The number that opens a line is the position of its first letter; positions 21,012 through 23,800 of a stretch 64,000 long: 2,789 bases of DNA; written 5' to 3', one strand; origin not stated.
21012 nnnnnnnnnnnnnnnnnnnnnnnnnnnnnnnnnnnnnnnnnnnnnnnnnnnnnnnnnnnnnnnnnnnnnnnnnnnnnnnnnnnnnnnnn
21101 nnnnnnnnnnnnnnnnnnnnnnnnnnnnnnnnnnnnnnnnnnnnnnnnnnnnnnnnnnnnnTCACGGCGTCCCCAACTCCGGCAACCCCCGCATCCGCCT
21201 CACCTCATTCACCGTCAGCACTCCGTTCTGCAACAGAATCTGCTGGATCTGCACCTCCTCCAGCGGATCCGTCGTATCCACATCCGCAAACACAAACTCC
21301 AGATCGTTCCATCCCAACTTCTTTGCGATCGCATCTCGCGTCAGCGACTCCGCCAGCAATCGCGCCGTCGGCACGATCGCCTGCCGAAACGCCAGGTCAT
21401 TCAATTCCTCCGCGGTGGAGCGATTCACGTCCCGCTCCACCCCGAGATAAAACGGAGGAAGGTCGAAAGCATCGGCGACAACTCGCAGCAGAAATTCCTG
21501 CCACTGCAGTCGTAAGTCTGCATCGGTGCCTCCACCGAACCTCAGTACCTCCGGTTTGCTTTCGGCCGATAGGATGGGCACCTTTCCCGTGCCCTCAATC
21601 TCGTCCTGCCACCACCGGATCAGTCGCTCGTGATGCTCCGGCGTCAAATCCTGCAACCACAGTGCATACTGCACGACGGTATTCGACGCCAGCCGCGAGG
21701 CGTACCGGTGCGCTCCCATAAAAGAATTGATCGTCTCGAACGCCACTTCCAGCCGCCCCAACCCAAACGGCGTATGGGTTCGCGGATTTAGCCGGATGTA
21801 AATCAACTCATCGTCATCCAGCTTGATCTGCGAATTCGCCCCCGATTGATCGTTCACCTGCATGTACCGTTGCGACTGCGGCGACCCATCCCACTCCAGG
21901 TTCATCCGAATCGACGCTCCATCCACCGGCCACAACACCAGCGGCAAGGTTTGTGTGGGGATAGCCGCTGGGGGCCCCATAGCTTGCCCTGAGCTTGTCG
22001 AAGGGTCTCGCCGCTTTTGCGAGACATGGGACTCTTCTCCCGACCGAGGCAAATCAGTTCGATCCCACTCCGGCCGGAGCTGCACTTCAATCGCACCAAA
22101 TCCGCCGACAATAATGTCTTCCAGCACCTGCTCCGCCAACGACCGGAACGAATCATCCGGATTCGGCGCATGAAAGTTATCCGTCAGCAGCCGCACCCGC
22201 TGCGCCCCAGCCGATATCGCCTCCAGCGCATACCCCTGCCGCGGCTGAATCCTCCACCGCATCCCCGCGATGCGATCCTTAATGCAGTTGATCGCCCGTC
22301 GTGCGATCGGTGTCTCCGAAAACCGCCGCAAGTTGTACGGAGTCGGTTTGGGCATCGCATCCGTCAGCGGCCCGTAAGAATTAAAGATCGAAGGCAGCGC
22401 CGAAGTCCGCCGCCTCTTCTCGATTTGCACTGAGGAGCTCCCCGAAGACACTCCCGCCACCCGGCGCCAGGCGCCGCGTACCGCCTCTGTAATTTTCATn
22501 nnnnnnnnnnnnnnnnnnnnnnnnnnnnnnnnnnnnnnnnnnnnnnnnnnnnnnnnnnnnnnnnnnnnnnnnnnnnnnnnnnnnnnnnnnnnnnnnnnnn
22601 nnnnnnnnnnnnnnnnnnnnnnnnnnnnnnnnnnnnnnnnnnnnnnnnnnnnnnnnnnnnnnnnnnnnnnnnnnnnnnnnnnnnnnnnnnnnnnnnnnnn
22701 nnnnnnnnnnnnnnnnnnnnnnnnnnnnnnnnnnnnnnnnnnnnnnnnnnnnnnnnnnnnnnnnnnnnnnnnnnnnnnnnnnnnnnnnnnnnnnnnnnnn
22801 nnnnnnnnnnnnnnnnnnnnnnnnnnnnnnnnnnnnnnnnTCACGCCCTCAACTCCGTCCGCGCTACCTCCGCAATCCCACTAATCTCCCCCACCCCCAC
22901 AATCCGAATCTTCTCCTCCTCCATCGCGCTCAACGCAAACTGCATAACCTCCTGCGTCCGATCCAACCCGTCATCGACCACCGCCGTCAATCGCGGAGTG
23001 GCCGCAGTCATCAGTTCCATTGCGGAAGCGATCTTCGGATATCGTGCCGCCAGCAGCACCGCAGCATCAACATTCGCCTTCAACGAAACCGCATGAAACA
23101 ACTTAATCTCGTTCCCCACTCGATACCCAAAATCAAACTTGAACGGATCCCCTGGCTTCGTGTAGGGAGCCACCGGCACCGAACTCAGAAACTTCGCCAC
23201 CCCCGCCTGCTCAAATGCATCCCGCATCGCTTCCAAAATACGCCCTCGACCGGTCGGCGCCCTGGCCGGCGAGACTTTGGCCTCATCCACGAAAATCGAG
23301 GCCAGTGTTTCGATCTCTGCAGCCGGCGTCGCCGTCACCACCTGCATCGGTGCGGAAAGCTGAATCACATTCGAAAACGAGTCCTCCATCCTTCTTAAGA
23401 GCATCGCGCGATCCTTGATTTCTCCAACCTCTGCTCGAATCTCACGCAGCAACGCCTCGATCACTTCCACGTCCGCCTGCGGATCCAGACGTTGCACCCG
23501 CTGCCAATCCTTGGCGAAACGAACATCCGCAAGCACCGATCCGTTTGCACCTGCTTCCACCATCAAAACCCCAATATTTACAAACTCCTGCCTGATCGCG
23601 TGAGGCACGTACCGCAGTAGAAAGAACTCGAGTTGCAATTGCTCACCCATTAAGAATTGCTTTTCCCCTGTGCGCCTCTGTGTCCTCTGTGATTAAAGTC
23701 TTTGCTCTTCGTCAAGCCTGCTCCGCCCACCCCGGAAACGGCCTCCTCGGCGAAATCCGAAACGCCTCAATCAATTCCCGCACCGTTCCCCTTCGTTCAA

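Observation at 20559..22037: The same repeat families sit in frame inside the portal and protease-like genes of the phage cluster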

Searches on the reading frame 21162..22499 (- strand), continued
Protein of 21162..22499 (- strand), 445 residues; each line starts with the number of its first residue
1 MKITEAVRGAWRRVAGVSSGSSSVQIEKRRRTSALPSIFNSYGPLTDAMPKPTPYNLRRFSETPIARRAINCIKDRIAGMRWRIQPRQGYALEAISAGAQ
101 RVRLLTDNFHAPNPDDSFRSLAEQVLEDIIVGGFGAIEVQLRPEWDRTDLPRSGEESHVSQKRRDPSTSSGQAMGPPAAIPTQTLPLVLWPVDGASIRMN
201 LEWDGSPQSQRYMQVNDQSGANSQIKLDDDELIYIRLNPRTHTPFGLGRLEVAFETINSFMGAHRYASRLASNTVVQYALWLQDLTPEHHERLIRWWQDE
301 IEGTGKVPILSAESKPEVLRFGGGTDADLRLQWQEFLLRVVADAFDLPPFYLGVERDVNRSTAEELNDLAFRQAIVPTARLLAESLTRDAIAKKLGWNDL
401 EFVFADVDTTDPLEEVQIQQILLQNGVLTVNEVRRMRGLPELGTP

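Call 51: search_solved_structures(query=P0092, max_evalue=10, show_alignments=3)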
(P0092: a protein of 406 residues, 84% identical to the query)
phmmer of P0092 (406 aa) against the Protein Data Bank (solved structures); distinct sequences matched with E-value up to 10: 4.
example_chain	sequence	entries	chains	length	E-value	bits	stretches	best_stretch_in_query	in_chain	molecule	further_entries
9l08_A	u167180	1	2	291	0.00057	22.7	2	252-306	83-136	Covalently Connected Cytochrome c555 trimer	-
9i8c_A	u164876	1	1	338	0.049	16.3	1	297-406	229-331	Phage portal protein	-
6tba_1A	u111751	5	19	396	0.12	15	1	104-345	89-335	Portal protein Rcc01684 | Phage portal protein, HK97 family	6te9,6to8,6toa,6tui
6te8_A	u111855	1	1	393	0.12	15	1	104-345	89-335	Phage portal protein, HK97 family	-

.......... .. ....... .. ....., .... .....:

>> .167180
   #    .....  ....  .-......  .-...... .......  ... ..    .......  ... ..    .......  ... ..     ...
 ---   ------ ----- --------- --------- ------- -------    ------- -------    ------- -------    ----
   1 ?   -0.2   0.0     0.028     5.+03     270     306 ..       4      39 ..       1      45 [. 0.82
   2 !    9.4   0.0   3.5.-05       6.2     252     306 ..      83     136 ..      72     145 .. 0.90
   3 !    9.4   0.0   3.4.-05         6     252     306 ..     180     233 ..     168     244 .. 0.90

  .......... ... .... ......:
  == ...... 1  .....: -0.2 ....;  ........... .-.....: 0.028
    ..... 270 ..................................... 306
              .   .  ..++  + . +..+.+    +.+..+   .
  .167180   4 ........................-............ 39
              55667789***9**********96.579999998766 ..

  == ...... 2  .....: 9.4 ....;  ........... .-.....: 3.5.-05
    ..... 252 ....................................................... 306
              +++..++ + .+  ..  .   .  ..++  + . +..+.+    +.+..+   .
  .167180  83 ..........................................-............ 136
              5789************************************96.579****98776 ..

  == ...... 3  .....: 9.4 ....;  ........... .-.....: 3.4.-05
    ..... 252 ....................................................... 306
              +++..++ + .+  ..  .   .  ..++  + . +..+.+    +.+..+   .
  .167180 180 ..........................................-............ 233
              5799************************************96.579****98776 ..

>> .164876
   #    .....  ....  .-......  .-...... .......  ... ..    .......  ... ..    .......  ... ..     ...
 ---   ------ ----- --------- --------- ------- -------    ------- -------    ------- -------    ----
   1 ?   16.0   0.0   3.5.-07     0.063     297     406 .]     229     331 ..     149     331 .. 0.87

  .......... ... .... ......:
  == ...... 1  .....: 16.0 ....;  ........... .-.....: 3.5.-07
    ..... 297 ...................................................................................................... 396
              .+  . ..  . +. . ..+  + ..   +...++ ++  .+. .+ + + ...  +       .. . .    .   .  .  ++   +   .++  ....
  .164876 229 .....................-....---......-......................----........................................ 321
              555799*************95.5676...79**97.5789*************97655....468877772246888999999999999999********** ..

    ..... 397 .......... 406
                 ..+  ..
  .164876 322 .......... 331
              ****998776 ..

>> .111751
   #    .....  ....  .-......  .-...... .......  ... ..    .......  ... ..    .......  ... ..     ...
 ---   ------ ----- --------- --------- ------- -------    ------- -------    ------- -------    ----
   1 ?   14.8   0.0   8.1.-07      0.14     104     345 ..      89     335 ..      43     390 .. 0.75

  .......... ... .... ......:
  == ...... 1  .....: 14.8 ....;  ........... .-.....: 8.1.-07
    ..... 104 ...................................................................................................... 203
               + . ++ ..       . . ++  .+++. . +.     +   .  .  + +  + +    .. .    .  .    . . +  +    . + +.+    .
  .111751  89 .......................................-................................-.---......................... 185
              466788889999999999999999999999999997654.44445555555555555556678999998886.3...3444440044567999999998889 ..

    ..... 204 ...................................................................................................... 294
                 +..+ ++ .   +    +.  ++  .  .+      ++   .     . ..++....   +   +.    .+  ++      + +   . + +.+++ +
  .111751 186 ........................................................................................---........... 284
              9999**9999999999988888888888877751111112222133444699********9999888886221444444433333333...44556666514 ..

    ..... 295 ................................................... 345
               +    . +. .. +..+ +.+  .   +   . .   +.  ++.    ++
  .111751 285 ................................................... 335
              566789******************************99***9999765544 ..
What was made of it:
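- Closest known: RcGTA head module. Same: There is weak sequence similarity to the portal of PDB 6TBA (E 0.12, call 51).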

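Call 55: search_solved_structures(query=A4, max_evalue=10, show_alignments=2)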
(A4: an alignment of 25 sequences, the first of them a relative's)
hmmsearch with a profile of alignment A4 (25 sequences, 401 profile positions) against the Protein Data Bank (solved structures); distinct sequences matched with E-value up to 10: 5.
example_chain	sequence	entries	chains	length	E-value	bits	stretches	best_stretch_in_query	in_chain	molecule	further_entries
9lbn_H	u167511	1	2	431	0.084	15.1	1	218-401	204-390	portal protein gp1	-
8cil_A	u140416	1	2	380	0.43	12.7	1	292-353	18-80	Fic family protein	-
9l08_A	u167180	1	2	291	0.48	12.6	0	247-304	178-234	Covalently Connected Cytochrome c555 trimer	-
6te8_A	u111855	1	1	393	1.6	10.8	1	103-337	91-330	Phage portal protein, HK97 family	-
6tba_1A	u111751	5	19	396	1.6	10.8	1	103-337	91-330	Portal protein Rcc01684 | Phage portal protein, HK97 family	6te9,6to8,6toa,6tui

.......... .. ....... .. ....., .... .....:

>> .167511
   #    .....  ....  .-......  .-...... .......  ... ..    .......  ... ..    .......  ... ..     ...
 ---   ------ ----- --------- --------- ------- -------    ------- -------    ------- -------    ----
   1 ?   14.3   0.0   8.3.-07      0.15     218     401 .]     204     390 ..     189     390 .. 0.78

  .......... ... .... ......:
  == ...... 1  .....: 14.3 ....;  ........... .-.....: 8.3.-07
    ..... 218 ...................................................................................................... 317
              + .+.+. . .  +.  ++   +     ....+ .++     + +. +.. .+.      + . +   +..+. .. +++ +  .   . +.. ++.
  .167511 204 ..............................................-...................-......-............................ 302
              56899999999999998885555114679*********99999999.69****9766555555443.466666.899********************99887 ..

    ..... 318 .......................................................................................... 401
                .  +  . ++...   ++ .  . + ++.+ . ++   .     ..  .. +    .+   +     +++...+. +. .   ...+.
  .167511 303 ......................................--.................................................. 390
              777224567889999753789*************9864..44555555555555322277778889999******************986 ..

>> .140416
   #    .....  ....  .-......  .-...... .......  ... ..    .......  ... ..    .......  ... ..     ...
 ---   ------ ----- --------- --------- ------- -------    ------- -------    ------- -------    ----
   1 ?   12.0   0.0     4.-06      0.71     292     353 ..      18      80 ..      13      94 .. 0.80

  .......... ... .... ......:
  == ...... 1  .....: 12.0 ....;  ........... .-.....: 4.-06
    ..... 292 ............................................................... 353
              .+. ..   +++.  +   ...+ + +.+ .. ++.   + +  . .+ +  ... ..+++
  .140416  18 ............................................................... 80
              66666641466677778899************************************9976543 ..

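Call 56: search_protein_families(library=pfam, proteins=[L077:11282-11794:+, L049:11252-11749:+, L078:11299-11811:+, L071:11294-11827:+, L060:11277-11804:+], max_evalue=1)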
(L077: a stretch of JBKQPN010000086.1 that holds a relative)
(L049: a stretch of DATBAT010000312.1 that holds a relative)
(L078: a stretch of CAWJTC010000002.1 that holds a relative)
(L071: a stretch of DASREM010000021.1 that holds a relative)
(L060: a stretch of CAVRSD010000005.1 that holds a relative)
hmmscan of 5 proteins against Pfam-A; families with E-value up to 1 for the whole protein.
L077:11282-11794:+ (170 aa): 0 families

L049:11252-11749:+ (165 aa): 0 families

L078:11299-11811:+ (170 aa): 0 families

L071:11294-11827:+ (177 aa): 0 families

L060:11277-11804:+ (175 aa): 0 families

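Call 57: search_protein_families(library=phrogs, proteins=[L077:11282-11794:+, L049:11252-11749:+, L078:11299-11811:+, L071:11294-11827:+, L060:11277-11804:+], max_evalue=1)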
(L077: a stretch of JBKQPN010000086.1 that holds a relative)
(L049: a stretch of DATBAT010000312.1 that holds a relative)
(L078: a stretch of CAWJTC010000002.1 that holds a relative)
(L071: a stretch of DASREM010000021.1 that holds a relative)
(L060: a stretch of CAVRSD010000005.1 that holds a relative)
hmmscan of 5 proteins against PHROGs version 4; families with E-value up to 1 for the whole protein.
L077:11282-11794:+ (170 aa): 1 family
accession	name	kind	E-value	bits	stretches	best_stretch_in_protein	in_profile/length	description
phrog_3313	-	unknown function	0.042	13.9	1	94-151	118-175/480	-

L049:11252-11749:+ (165 aa): 0 families

L078:11299-11811:+ (170 aa): 0 families

L071:11294-11827:+ (177 aa): 0 families

L060:11277-11804:+ (175 aa): 0 families

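Call 58: search_dna_similar(query=L060:11277-11804:+, collection=phages, mode=protein, max_evalue=0.01, max_rows=15)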
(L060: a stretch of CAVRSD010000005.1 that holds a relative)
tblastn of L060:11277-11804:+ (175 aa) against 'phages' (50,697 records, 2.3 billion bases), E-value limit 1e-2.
No match.

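Call 70: search_protein_families(library=ncbifam, proteins=[window:21162-22499:-], max_evalue=0.01)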
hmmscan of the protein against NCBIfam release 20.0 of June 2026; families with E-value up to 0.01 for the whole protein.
window:21162-22499:- (445 aa): 1 family
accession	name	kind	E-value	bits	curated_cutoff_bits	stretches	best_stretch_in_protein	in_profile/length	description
TIGR01537.1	portal_HK97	equivalog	7.9e-15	54.8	112.05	1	209-442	106-341/343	phage portal protein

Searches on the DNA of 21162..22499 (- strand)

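Call 73: search_rna_families(sources=[L001, L012, L030, L048, L060, L077, L080], threshold=gathering)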
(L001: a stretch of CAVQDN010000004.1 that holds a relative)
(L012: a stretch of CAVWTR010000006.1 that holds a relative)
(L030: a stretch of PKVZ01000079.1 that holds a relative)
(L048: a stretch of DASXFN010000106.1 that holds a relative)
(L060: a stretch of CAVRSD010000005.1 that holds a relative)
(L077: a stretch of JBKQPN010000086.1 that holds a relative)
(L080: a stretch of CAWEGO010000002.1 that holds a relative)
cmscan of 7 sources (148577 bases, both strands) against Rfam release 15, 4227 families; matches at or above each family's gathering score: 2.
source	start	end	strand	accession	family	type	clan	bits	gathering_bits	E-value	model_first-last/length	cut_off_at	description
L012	15273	15318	+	RF01687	Acido-Lenti-1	Gene; sRNA;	-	50.9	37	3.5e-08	1-46/46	no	Acido-Lenti-1 RNA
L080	11356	11403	+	RF01687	Acido-Lenti-1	Gene; sRNA;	-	47.9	37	2.2e-07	1-46/46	no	Acido-Lenti-1 RNA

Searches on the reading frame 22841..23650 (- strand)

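Call 5: search_protein_families(library=pfam, proteins=[window:22841-23650:-], max_evalue=0.01)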
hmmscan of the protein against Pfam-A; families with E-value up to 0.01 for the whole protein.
window:22841-23650:- (269 aa): 1 family
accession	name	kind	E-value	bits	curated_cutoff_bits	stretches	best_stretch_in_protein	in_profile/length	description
PF11236.13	DUF3037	-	3.9e-19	69.5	22.6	1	11-121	3-118/118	Protein of unknown function (DUF3037)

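Call 6: search_protein_families(library=phrogs, proteins=[window:22841-23650:-], max_evalue=0.01)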
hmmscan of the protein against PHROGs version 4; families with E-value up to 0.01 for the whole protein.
window:22841-23650:- (269 aa): 2 families
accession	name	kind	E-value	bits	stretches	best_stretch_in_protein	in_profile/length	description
phrog_5137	-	unknown function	2.2e-09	38.5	1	9-130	7-138/279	-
phrog_7610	-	unknown function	0.0013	19.6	1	7-80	4-77/245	-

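Call 69: search_protein_families(library=padloc, proteins=[window:22841-23650:-], max_evalue=0.01)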
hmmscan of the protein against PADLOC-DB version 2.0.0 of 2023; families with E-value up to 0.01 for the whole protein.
window:22841-23650:- (269 aa): 1 family
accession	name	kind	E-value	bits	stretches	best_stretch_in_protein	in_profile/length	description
PDLC04767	PDC-M66B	-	8.2e-10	36.6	1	7-87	4-84/281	-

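Call 70: search_protein_families(library=ncbifam, proteins=[window:22841-23650:-], max_evalue=0.01)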
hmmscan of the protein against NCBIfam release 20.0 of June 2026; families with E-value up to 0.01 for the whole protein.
window:22841-23650:- (269 aa): 0 families
